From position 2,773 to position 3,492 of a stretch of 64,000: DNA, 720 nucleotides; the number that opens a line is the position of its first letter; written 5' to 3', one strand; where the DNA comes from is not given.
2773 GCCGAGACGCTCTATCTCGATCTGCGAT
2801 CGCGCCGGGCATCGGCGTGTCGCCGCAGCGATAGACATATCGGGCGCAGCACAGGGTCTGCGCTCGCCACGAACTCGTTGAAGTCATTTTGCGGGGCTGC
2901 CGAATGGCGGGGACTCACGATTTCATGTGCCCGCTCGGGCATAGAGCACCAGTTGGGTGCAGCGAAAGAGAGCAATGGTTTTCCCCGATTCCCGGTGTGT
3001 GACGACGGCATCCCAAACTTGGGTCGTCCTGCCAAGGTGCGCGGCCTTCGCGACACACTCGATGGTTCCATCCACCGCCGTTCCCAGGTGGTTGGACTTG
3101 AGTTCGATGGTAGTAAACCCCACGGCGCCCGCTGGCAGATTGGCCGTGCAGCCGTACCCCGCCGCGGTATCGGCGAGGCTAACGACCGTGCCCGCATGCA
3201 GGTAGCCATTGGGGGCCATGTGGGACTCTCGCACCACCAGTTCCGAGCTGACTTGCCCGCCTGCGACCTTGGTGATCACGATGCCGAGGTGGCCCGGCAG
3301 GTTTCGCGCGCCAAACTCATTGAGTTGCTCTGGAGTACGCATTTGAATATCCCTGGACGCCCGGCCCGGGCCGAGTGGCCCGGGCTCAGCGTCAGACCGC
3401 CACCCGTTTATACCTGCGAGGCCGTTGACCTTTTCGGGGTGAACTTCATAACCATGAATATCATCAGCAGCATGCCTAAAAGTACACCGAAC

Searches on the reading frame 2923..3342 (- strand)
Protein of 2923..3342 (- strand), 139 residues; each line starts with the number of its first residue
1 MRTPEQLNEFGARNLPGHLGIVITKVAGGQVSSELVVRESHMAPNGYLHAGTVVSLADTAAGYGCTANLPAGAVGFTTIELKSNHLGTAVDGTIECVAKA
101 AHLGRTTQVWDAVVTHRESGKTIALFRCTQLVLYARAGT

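Call 35: find_homologous_proteins(query=window:2923-3342:-, max_evalue=1e-20)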
Query window:2923-3342:- (139 aa): 7999 proteins with E <= 1e-20 among 8000 candidates; the best 120 are listed.
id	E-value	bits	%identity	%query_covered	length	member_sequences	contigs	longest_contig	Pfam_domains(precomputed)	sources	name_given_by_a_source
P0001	1.1e-85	302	100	100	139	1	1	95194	PF03061.29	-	-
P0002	3.6e-81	288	95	100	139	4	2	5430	PF03061.29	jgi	jgi:1,4-dihydroxy-2-naphthoyl-CoA hydrolase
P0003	7.8e-75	267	87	99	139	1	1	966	PF03061.29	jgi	jgi:uncharacterized protein (TIGR00369 family)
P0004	8.8e-74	264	85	99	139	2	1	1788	PF03061.29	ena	-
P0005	1.1e-73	263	83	100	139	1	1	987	PF03061.29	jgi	jgi:1,4-dihydroxy-2-naphthoyl-CoA hydrolase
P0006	1.1e-72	260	83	99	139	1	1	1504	PF03061.29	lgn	-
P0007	9.7e-72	257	85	99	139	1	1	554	PF03061.29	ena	-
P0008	1.3e-71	257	81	100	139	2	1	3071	PF03061.29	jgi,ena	jgi:1,4-dihydroxy-2-naphthoyl-CoA hydrolase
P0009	1.4e-71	257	84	99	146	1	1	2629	PF03061.29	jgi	jgi:1,4-dihydroxy-2-naphthoyl-CoA hydrolase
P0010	1.5e-71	256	82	99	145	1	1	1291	PF03061.29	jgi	jgi:1,4-dihydroxy-2-naphthoyl-CoA hydrolase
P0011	4.3e-71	255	82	99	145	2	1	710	PF03061.29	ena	-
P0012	5.0e-71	255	81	99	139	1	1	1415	PF03061.29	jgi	jgi:uncharacterized protein (TIGR00369 family)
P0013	7.0e-71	254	79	100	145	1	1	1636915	PF03061.29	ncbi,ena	-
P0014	8.0e-71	254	83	99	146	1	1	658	PF03061.29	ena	-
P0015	9.2e-71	254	81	99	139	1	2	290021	PF03061.29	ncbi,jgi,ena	jgi:1,4-dihydroxy-2-naphthoyl-CoA hydrolase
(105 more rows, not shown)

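Call 36: find_encoding_contigs(protein=P0013, flank=10000, max_places=3)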
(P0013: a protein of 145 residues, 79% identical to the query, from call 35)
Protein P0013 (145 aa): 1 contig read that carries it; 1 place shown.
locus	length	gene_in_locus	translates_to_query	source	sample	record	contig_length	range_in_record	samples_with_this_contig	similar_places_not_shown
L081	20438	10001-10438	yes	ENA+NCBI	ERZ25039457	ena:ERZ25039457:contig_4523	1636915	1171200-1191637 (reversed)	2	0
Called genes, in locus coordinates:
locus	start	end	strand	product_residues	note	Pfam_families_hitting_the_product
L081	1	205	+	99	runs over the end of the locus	-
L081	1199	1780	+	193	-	PF04191:PEMT, PF04140:ICMT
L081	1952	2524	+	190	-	PF01613:Flavin_Reduct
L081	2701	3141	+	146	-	PF00903:Glyoxalase (weak)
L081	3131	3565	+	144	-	PF17263:DUF5329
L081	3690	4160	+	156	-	PF10604:Polyketide_cyc2, PF08327:AHSA1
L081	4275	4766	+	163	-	PF14534:DUF4440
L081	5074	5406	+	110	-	PF01906:YbjQ_1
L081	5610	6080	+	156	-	PF07883:Cupin_2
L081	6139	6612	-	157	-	-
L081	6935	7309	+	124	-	-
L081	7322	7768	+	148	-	PF08327:AHSA1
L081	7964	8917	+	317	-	PF01738:DLH, PF05448:AXE1 (faint), PF12146:Hydrolase_4 (faint), PF00326:Peptidase_S9 (faint)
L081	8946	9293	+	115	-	PF04828:GFA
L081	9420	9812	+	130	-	-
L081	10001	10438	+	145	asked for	PF03061:4HBT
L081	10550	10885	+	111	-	-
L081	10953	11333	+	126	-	PF07883:Cupin_2 (weak)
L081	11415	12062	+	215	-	PF04299:FMN_bind_2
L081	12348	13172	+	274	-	PF16316:DUF4956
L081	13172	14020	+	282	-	PF06977:SdiA-regulated (weak)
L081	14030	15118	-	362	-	-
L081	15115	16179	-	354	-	PF00149:Metallophos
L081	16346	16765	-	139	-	PF00903:Glyoxalase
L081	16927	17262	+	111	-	-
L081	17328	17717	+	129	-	-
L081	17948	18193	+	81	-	-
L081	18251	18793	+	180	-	PF02525:Flavodoxin_2, PF03358:FMN_red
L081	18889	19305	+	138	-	-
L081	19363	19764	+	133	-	-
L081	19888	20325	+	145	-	-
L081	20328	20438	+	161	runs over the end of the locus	PF00583:Acetyltransf_1, PF13673:Acetyltransf_10, PF13508:Acetyltransf_7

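Call 37: find_encoding_contigs(protein=P0001, flank=10000, max_places=3)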
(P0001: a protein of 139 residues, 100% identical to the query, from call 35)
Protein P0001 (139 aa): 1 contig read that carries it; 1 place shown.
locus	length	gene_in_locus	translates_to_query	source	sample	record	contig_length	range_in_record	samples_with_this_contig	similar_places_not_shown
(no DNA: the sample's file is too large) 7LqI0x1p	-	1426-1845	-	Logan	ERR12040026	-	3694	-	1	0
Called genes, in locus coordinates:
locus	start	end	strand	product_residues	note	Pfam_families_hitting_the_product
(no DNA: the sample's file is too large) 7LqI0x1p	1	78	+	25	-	?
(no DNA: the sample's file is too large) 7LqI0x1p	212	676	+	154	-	PF13302:Acetyltransf_3 (weak), PF00583:Acetyltransf_1, PF13673:Acetyltransf_10 (weak), PF13508:Acetyltransf_7, PF14542:Acetyltransf_CG (weak)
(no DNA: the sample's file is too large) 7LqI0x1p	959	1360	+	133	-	-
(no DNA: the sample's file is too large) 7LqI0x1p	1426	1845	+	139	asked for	PF03061:4HBT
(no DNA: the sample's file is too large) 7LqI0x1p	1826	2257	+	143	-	PF08818:DUF1801 (weak)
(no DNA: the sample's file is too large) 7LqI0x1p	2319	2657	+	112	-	-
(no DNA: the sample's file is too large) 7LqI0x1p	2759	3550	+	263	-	PF04299:FMN_bind_2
